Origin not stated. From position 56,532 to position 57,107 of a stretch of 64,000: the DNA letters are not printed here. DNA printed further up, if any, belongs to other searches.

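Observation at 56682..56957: Phage-borne homologue of the sporulation mother-cell regulator SpoIIID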

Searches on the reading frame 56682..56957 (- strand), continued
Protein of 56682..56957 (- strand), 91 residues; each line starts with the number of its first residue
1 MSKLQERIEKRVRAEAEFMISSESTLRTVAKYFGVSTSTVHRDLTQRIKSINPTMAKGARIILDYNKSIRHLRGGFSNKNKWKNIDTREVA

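Call 57: get_annotated_region(hit=H8, flank=4000)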
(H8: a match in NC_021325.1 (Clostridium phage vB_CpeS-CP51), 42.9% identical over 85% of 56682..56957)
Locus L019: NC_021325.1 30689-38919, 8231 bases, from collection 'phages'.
description: Clostridium phage vB_CpeS-CP51, complete genome.
organism: Clostridium phage vB_CpeS-CP51 (NCBI taxid 1305708)
taxonomy: Viruses; Duplodnaviria; Heunggongvirae; Uroviricota; Caudoviricetes
host: Clostridium perfringens 5147-97; source: -; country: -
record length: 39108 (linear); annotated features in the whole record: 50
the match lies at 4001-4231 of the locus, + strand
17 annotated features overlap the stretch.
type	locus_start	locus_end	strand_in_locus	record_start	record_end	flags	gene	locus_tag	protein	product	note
CDS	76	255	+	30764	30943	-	-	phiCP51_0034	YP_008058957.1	hypothetical protein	-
CDS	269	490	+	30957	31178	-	-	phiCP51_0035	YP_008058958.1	hypothetical protein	-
CDS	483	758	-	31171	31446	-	-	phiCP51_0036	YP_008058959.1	hypothetical protein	-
CDS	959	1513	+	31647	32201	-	-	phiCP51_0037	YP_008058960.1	RNA polymerase sigma factor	-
CDS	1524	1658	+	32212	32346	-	-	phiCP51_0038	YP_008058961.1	hypothetical protein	-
CDS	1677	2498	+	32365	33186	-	-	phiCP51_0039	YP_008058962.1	DnaD-like helicase loader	-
CDS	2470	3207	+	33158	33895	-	-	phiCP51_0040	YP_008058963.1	DnaC-like helicase loader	-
CDS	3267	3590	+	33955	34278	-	-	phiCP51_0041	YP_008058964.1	hypothetical protein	-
CDS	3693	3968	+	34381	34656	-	-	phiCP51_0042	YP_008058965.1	HTH DNA binding protein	-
CDS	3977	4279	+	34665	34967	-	-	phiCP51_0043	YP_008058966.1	sporulation stage III protein D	-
CDS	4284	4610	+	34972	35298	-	-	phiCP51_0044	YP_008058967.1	transcriptional activator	-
CDS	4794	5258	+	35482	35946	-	-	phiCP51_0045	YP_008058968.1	hypothetical protein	-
CDS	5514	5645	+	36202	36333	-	-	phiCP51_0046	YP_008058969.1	hypothetical protein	-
CDS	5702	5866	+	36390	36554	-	-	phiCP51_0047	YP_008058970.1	hypothetical protein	-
CDS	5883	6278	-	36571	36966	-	-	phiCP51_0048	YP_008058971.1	hypothetical protein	-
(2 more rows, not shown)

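Call 58: get_annotated_region(hit=H10, flank=4000)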
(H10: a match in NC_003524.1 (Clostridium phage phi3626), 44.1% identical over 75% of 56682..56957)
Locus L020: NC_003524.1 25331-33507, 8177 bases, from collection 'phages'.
description: Clostridium phage phi3626, complete genome.
organism: Clostridium phage phi3626 (NCBI taxid 190478)
taxonomy: Viruses; Duplodnaviria; Heunggongvirae; Uroviricota; Caudoviricetes
host: Clostridium perfringens; source: -; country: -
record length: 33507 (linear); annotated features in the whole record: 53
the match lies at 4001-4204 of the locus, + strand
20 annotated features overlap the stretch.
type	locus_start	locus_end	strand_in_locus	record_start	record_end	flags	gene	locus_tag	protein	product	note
CDS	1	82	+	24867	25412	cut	-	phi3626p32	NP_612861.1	sigma-70 family RNA polymerase sigma factor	ORF32; similar to sporulation-specific sigma factors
CDS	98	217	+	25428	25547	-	-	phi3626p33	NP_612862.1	Gp33 protein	ORF33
CDS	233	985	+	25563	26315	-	-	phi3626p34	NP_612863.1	replication initiation protein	ORF34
CDS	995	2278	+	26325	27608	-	-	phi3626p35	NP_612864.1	DnaB-like replicative helicase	ORF35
CDS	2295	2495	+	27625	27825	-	-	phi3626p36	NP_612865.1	Gp36 protein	ORF36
CDS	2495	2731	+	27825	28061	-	-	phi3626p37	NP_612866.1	Gp37 protein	ORF37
CDS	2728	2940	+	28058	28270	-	-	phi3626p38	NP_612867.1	Gp38 protein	ORF38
CDS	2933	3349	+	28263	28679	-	-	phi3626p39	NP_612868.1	single-stranded DNA-binding protein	ORF39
CDS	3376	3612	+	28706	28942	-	-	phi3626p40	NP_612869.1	Gp40 protein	ORF40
CDS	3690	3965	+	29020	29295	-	-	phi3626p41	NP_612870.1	HTH DNA binding protein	ORF41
CDS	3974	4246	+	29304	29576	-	-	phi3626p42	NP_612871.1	sporulation stage III protein D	ORF42; similar to sporulation specific transcriptional regulator SpoIIID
CDS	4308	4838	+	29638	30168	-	-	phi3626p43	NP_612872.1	Gp43 protein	ORF43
CDS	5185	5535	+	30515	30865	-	-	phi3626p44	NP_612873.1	Gp44 protein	ORF44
CDS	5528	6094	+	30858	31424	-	-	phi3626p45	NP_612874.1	Gp45 protein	ORF45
CDS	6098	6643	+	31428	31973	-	-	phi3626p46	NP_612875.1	integrase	ORF46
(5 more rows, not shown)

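Call 59: get_annotated_region(hit=H12, flank=3000)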
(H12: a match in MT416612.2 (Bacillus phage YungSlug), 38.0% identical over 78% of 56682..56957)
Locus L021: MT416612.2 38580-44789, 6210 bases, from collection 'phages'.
description: Bacillus phage YungSlug, complete genome.
organism: Bacillus phage YungSlug (NCBI taxid 2736257)
taxonomy: Viruses; Duplodnaviria; Heunggongvirae; Uroviricota; Caudoviricetes; Herelleviridae; Spounavirinae
host: Bacillus thuringiensis kurstaki; source: soil; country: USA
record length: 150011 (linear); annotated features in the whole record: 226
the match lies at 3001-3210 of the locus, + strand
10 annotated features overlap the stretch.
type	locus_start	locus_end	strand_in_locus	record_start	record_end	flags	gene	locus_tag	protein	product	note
CDS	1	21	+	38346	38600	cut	-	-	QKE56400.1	membrane protein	-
CDS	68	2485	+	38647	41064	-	-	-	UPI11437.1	helicase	-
CDS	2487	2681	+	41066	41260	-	-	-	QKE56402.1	hypothetical protein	-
CDS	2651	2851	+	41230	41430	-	-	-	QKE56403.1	hypothetical protein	-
CDS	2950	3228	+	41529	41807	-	-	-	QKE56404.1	DNA binding protein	-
CDS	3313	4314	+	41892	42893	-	-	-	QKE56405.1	endolysin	-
CDS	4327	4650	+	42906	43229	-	-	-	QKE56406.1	holin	-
CDS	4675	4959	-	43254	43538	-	-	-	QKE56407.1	hypothetical protein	-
CDS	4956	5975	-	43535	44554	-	-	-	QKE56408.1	ParM family protein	-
CDS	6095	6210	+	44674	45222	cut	-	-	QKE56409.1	hypothetical protein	-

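Call 62: find_related_loci(query=A4, collection=genome_contigs, flank=5000)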
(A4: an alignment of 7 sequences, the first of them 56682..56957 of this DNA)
Query A4 (91 aa) in genome_contigs; peptide patterns used: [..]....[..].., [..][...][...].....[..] (x = any residue, [..] = any of these).
208 stretches matched a pattern; 12 encode a relative of the query (tblastn E <= 1e-3); 12 distinct loci.
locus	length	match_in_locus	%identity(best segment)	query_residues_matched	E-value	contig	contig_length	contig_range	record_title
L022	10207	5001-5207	46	16-84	1e-21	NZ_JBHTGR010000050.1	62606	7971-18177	Lentibacillus kimchii strain JCM 30234 velvet_auto_105_50, whole genome shotgun sequence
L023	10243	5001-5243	43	4-84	1e-21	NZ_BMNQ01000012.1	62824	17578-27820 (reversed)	Lentibacillus kapialis strain JCM 12580 sequence012, whole genome shotgun sequence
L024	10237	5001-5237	42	4-82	2e-19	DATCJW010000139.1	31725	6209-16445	MAG TPA_asm: Haloplasmataceae bacterium isolate SMAG_U7080 k141_226189, whole genome shotgun sequence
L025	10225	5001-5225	48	8-82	3e-19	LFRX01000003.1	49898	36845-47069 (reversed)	MAG: Acholeplasmatales bacterium DTU056 scaffold4593, whole genome shotgun sequence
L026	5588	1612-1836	47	8-82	1e-18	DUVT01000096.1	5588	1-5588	MAG TPA_asm: Acholeplasmataceae bacterium isolate AS08sgBPME_462 105417_AS08, whole genome shotgun sequence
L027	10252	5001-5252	42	3-86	3e-18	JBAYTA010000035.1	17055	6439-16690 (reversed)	MAG: Bacilli bacterium isolate SO_2016_LW2_86 scaffold06431_LW138R_2016, whole genome shotgun sequence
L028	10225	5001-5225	47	8-82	8e-18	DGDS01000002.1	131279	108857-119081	MAG TPA_asm: Bacillales bacterium UBA3946 UBA3946_contig_4187, whole genome shotgun sequence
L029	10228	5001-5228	43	7-82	1e-17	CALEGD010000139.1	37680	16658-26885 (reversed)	MAG TPA_asm: uncultured Acholeplasmatales bacterium isolate SRR1562009_bin.123_CONCOCT_v1.1_MAG genome assembly, contig:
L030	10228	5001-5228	45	7-82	1e-17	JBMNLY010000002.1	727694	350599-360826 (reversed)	MAG: Bacilli bacterium isolate SBF912LR0HQ0125 contig_26385, whole genome shotgun sequence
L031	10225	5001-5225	47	8-82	2e-17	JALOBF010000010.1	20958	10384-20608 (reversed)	MAG: Bacilli bacterium isolate SO_2017_LW2 bin 87 scaffold_5609_c1_LW138R_2017, whole genome shotgun sequence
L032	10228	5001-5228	42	7-82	6e-17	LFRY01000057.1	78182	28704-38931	MAG: Acholeplasmatales bacterium DTU067 scaffold6167, whole genome shotgun sequence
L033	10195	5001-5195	45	12-82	4e-13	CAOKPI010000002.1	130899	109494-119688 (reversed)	MAG TPA_asm: uncultured Clostridium sp. isolate SRR15730526_bin.21_metawrap_v1.3_MAG genome assembly, contig: NODE.65_le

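Call 63: search_protein_families(library=ncbifam, proteins=[P0004, P0006, P0013, P0020, P0022, P0032, P0033, P0051, L019:3977-4279:+, L020:3974-4246:+], max_evalue=1e-8)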
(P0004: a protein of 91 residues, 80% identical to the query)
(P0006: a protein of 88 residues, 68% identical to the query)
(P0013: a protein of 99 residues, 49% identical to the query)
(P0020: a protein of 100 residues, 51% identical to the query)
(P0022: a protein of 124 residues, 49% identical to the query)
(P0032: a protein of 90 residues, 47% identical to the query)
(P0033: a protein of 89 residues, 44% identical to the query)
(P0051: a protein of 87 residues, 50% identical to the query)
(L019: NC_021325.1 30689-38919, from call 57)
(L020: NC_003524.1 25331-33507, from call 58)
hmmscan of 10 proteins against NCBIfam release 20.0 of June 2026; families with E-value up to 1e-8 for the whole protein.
P0004 (91 aa): 1 family
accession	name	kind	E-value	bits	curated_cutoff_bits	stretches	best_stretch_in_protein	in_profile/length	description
TIGR02844.1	spore_III_D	equivalog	3.7e-26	91.2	111.5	1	5-83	1-79/80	sporulation transcriptional regulator SpoIIID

P0006 (88 aa): 1 family
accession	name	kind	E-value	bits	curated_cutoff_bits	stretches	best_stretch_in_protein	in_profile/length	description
TIGR02844.1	spore_III_D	equivalog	3.3e-28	97.8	111.5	1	5-82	1-78/80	sporulation transcriptional regulator SpoIIID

P0013 (99 aa): 1 family
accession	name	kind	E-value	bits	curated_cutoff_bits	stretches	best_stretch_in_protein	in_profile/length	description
TIGR02844.1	spore_III_D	equivalog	1.6e-37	127.7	111.5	1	11-86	4-79/80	sporulation transcriptional regulator SpoIIID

P0020 (100 aa): 1 family
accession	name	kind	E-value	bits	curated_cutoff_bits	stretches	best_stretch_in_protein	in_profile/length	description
TIGR02844.1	spore_III_D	equivalog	1.1e-34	118.6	111.5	1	2-77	1-76/80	sporulation transcriptional regulator SpoIIID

P0022 (124 aa): 1 family
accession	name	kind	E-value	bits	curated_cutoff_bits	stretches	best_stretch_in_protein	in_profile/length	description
TIGR02844.1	spore_III_D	equivalog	2e-45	153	111.5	1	2-81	1-80/80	sporulation transcriptional regulator SpoIIID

P0032 (90 aa): 1 family
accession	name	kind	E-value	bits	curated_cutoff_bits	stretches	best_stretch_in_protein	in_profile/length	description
TIGR02844.1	spore_III_D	equivalog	7.2e-28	96.7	111.5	1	4-78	3-77/80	sporulation transcriptional regulator SpoIIID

P0033 (89 aa): 1 family
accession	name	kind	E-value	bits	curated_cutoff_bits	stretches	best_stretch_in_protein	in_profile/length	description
TIGR02844.1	spore_III_D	equivalog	3.2e-29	101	111.5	1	7-82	4-79/80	sporulation transcriptional regulator SpoIIID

P0051 (87 aa): 1 family
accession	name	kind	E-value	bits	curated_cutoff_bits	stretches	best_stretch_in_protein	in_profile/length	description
TIGR02844.1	spore_III_D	equivalog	4.7e-31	106.9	111.5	1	4-80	3-79/80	sporulation transcriptional regulator SpoIIID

L019:3977-4279:+ (100 aa): 1 family
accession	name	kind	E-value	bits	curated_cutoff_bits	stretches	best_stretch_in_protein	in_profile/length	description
TIGR02844.1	spore_III_D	equivalog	9.2e-31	106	111.5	1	11-85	4-78/80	sporulation transcriptional regulator SpoIIID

L020:3974-4246:+ (90 aa): 1 family
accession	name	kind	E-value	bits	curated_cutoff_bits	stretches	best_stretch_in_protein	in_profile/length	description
TIGR02844.1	spore_III_D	equivalog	8e-24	83.8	111.5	1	11-84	4-77/80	sporulation transcriptional regulator SpoIIID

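Call 82: search_protein_families(library=pfam, proteins=[L016:2478-2957:+, L018:9481-9960:+], max_evalue=5)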
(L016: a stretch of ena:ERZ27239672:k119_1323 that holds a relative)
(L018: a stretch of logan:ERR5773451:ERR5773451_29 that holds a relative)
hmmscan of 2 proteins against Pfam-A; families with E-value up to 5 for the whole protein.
L016:2478-2957:+ (159 aa): 1 family
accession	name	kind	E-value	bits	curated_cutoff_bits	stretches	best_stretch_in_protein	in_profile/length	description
PF18955.5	DUF5698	-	0.038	14.9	27.5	1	18-62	1-46/58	Domain of unknown function (DUF5698)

L018:9481-9960:+ (159 aa): 5 families
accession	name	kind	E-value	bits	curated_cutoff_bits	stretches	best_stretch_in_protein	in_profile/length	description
PF20040.4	DUF6442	-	0.067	13.9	25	1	35-79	31-75/102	Family of unknown function (DUF6442)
PF24629.1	STATB_N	-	0.072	13.7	27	1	105-146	4-43/139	Signal transducer and activator of transcription b N-terminal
PF18955.5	DUF5698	-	0.13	13.2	27.5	1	18-71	1-55/58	Domain of unknown function (DUF5698)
PF11949.14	DUF3466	-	0.13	11.2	25.1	1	66-124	394-442/609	Protein of unknown function (DUF3466)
PF13123.11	DUF3978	-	0.33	11.1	25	1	5-52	43-90/144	Protein of unknown function (DUF3978)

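Call 83: search_dna_similar(query=window:56682-56957:-, collection=plasmids, mode=protein, max_rows=25)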
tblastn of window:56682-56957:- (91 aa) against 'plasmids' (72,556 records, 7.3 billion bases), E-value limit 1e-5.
Records with a match: 29; places in all: 43; records where one place covers at least 80% of the query: 28.
Best place of each record, by identity: <60% 29.
By first word of the organism name: Clostridium 23; Bacillus 2; Priestia 1; Paenibacillus 1; Vescimonas 1; Subdoligranulum 1.
By predicted mobility (MOB-suite, as given by PLSDB): non-mobilizable 29.
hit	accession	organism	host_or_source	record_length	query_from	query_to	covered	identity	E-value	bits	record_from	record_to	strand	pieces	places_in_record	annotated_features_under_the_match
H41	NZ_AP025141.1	Clostridium botulinum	Homo sapiens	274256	3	85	91%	47.3%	3e-18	84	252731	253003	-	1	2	spoIIID: sporulation transcriptional regulator SpoIIID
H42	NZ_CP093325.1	Bacillus sp. N5-665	whole organism,peat soil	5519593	2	87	95%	45.3%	2e-18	85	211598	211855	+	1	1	none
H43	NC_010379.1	Clostridium botulinum B1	-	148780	4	85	90%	47.6%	1e-18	86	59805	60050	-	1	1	spoIIID: sporulation transcriptional regulator SpoIIID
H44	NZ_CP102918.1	Clostridium botulinum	Pate collected as part of botulism ...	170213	4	85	90%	47.6%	1e-18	86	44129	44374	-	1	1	spoIIID: sporulation transcriptional regulator SpoIIID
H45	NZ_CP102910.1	Clostridium botulinum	Homo sapiens,Fecal sample from botulism ...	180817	4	85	90%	47.6%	1e-18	86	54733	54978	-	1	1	spoIIID: sporulation transcriptional regulator SpoIIID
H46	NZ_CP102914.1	Clostridium botulinum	Homo sapiens,Fecal sample from botulism ...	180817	4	85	90%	47.6%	1e-18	86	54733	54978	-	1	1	spoIIID: sporulation transcriptional regulator SpoIIID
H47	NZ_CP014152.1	Clostridium botulinum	Microbial isolate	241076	4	85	90%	47.6%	1e-18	86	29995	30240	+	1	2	spoIIID: sporulation transcriptional regulator SpoIIID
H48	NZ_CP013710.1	Clostridium botulinum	Microbial isolate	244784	4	85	90%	47.6%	1e-18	86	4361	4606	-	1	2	spoIIID: sporulation transcriptional regulator SpoIIID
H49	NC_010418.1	Clostridium botulinum A3 str. Loch Maree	-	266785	4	85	90%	47.6%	1e-18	86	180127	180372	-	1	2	spoIIID: sporulation transcriptional regulator SpoIIID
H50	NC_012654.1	Clostridium botulinum Ba4 str. 657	-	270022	4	85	90%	47.6%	1e-18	86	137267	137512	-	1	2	spoIIID: sporulation transcriptional regulator SpoIIID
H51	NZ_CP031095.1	Clostridium botulinum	Homo sapiens,human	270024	4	85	90%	47.6%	1e-18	86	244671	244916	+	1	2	spoIIID: sporulation transcriptional regulator SpoIIID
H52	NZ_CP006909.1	Clostridium botulinum CDC_1436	Isolate microbial culture,stool (infant)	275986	4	85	90%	47.6%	1e-18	86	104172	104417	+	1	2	spoIIID: sporulation transcriptional regulator SpoIIID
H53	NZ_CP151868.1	Bacillus thuringiensis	tobacco,mixed culture,leaves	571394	2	86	93%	45.9%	2e-18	85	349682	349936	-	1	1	spoIIID: sporulation transcriptional regulator SpoIIID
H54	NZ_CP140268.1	Priestia megaterium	Single cell,ginseng rhizosphere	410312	2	82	89%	46.9%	2e-17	82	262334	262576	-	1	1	spoIIID: sporulation transcriptional regulator SpoIIID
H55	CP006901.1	Clostridium botulinum Prevot_594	Isolate microbial culture,ham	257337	4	85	90%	46.3%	2e-18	85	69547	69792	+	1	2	spoIIID: sporulation transcriptional regulator SpoIIID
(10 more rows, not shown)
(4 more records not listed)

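Call 94: predict_structure(alignment_id=A5)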
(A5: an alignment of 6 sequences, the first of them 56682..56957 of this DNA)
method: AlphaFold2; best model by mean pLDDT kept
length: 91 residues; sequences in the alignment: 6
mean_pLDDT: 60.4   pTM: 0.41
mean pLDDT of the five models: 60.4, 58.8, 57.4, 54.6, 53.2
residues with pLDDT >= 90: 0; 70-90: 33; 50-70: 21; < 50: 37
segments of 3 or more residues with pLDDT < 50: 54-62, 64-91
pLDDT, mean of each block of 10 residues (from residue 1): 68 70 77 81 71 48 45 44 42 38
secondary structure, 60 per line:
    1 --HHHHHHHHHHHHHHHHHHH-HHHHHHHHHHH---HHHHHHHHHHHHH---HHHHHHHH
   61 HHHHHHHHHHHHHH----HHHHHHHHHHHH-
elements in order: H3-21 H23-33 H37-49 H53-74 H79-90
